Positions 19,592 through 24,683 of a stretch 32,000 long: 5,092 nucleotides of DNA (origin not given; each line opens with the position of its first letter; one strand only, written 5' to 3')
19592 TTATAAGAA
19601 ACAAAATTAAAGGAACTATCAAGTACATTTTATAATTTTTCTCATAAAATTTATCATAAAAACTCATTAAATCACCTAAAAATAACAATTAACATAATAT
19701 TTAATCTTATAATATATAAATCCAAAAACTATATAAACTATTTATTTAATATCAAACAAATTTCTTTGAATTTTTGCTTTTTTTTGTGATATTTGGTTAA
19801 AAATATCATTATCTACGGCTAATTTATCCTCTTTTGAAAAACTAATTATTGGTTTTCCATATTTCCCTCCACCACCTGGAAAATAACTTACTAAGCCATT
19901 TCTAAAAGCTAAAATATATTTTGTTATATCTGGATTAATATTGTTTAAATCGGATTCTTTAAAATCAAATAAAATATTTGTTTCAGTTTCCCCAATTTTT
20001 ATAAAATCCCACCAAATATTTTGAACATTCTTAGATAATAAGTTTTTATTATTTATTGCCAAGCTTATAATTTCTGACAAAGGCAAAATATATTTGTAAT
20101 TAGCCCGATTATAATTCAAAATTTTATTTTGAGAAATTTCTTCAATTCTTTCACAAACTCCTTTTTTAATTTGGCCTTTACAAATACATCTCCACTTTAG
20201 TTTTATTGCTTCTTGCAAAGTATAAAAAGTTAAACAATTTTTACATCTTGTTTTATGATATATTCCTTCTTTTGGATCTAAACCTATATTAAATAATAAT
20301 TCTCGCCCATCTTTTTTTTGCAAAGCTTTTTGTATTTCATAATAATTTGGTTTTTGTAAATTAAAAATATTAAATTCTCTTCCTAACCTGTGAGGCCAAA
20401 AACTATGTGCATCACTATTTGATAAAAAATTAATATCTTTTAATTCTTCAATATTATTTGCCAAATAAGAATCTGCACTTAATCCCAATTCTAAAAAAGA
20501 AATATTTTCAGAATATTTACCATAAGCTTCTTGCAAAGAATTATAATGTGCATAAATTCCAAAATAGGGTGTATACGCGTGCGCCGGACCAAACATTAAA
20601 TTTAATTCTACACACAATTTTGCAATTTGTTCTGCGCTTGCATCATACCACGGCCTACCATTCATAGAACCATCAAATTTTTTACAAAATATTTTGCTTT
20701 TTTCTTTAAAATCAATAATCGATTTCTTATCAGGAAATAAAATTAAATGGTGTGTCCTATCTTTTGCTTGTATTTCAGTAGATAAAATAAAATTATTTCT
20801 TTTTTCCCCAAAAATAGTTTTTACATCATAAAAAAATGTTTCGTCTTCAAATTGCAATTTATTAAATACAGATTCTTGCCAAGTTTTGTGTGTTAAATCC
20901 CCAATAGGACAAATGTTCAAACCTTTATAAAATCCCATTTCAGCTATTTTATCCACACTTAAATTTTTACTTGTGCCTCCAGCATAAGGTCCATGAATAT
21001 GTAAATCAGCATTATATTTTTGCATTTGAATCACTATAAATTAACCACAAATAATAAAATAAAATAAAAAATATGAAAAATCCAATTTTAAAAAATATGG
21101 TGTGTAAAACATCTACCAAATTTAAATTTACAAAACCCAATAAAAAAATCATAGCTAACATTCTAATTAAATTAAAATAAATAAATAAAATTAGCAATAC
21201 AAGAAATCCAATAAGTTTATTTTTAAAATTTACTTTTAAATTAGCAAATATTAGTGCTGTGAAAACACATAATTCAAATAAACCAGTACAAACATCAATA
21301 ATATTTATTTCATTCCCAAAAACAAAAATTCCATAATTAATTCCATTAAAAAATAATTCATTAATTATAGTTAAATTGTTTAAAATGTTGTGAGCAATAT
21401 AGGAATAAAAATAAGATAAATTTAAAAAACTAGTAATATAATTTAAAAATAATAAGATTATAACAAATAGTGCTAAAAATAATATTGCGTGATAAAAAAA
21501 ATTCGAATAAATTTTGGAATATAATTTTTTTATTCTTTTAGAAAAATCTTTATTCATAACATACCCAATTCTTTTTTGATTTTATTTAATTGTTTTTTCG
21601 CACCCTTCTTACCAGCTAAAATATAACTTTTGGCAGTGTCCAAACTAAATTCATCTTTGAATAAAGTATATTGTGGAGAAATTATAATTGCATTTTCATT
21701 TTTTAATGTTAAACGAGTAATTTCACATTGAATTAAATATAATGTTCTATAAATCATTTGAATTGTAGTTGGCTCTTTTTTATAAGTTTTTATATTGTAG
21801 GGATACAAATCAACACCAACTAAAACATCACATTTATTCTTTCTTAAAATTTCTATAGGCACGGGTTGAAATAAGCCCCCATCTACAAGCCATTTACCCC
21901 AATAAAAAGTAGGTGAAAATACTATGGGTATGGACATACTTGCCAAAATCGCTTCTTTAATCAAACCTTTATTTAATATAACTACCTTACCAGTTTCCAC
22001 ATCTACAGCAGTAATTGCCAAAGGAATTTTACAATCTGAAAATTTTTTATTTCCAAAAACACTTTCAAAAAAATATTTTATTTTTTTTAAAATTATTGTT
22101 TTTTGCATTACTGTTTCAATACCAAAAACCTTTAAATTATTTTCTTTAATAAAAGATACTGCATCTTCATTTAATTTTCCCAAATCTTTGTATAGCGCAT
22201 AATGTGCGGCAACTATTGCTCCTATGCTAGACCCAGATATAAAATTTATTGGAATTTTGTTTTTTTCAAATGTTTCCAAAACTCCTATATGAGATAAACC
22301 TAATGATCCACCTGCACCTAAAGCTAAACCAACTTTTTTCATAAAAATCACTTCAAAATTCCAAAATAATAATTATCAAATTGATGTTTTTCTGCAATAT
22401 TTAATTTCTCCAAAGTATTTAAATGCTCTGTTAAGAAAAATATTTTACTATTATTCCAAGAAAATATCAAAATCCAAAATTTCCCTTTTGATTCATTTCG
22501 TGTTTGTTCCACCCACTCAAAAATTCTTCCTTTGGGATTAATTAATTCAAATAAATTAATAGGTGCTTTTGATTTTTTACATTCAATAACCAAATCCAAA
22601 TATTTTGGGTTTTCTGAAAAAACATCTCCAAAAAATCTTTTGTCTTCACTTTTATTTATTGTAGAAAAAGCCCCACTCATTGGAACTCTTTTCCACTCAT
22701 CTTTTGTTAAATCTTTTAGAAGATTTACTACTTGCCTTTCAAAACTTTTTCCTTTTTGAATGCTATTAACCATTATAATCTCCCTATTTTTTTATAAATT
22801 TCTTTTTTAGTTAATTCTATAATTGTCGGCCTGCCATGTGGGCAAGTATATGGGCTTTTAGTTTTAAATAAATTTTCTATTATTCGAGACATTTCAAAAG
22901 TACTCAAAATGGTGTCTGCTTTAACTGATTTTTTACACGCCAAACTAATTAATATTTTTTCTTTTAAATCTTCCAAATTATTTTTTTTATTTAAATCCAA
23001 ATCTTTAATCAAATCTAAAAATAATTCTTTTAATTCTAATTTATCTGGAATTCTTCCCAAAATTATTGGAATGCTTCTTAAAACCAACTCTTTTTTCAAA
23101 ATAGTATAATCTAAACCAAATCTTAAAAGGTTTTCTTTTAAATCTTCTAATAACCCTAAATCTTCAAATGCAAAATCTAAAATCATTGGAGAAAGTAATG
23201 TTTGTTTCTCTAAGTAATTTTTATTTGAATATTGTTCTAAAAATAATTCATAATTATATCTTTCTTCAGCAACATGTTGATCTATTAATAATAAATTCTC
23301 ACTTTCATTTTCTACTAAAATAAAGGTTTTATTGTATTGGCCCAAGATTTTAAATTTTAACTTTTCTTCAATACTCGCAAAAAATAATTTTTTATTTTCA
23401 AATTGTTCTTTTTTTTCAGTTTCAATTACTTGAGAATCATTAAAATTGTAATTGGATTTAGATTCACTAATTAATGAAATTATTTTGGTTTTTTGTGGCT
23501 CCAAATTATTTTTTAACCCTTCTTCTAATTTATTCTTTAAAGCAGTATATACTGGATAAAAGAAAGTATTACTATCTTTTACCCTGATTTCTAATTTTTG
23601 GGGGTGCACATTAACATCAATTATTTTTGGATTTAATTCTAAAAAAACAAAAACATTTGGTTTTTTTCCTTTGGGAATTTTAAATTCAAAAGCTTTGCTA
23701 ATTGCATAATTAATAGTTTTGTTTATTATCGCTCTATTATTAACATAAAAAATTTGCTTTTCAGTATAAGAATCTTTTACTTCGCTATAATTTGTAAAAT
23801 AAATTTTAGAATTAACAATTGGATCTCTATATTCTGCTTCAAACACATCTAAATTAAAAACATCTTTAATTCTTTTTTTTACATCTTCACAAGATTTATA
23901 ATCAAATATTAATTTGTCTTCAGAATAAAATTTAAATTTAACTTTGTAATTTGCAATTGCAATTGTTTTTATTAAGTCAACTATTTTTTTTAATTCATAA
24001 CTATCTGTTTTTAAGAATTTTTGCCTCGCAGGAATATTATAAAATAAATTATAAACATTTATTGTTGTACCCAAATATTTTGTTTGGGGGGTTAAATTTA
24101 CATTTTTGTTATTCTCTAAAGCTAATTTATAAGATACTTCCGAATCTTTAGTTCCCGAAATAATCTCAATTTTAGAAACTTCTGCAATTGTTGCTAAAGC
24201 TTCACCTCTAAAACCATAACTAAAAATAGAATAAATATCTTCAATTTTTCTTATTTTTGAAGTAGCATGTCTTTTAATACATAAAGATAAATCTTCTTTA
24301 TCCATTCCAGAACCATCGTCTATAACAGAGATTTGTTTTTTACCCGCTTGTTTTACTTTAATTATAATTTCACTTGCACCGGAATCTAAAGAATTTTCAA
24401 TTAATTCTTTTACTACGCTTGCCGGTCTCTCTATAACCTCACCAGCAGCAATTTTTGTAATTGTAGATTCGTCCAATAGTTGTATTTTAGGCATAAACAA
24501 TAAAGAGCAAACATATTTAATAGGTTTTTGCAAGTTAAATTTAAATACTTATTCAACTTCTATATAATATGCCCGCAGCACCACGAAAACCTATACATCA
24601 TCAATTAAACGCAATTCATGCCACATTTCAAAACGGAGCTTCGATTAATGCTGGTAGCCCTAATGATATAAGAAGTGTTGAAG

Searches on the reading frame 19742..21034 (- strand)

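Call 23: search_protein_families(library=pfam, proteins=[window:19742-21034:-], max_evalue=0.001)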
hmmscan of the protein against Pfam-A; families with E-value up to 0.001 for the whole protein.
window:19742-21034:- (430 aa): 0 families

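Call 45: search_protein_families(library=ncbifam, proteins=[window:19742-21034:-], max_evalue=0.1)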
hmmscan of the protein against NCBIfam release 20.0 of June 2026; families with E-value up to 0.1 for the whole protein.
window:19742-21034:- (430 aa): 1 family
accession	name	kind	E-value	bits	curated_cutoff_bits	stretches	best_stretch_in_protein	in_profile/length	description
TIGR00375.1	TIGR00375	hypoth_equivalog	3.8e-86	289.8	326.6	1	8-394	1-373/374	TIGR00375 family protein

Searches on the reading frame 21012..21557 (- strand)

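Call 23: search_protein_families(library=pfam, proteins=[window:21012-21557:-], max_evalue=0.001)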
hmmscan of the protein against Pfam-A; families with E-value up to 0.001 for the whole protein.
window:21012-21557:- (181 aa): 0 families

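Call 45: search_protein_families(library=ncbifam, proteins=[window:21012-21557:-], max_evalue=0.1)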
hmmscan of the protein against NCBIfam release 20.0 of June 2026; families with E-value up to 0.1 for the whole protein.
window:21012-21557:- (181 aa): 2 families
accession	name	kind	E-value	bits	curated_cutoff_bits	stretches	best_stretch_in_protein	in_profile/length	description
TIGR04178.1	exo_archaeo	signature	2.4e-09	37.3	23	1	85-172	2-94/97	exosortase/archaeosortase family protein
TIGR04175.1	archaeo_artD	exception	0.037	14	125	1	37-167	6-139/150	archaeosortase D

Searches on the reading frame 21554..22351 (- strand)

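Call 23: search_protein_families(library=pfam, proteins=[window:21554-22351:-], max_evalue=0.001)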
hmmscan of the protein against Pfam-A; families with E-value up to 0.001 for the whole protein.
window:21554-22351:- (265 aa): 1 family
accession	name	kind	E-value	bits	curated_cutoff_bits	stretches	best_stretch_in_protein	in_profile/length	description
PF01734.28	Patatin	-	1.7e-27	97.4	27.7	1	9-169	1-190/191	Patatin-like phospholipase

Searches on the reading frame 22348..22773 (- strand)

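Call 23: search_protein_families(library=pfam, proteins=[window:22348-22773:-], max_evalue=0.001)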
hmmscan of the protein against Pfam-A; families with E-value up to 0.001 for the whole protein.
window:22348-22773:- (141 aa): 1 family
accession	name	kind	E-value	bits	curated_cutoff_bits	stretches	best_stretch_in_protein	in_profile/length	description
PF24608.2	PDDEXK_15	-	3.4e-21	76.3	27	1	3-125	1-122/164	Phage putative PDDEXK endonuclease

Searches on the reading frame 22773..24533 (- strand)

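Call 23: search_protein_families(library=pfam, proteins=[window:22773-24533:-], max_evalue=0.001)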
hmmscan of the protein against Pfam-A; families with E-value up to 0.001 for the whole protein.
window:22773-24533:- (586 aa): 4 families
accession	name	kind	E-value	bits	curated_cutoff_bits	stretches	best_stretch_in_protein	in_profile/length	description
PF08676.16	MutL_C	-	5e-28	98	25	1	397-541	1-140/142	MutL C terminal dimerisation domain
PF01119.25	DNA_mis_repair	-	7.4e-22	77.6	26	1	240-336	23-118/119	DNA mismatch repair protein, C-terminal domain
PF13589.12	HATPase_c_3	-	8.3e-15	55.5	25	1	38-146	4-112/137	Histidine kinase-, DNA gyrase B-, and HSP90-like ATPase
PF02518.31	HATPase_c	-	1.5e-07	32.3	26.4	1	35-91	4-63/111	Histidine kinase-, DNA gyrase B-, and HSP90-like ATPase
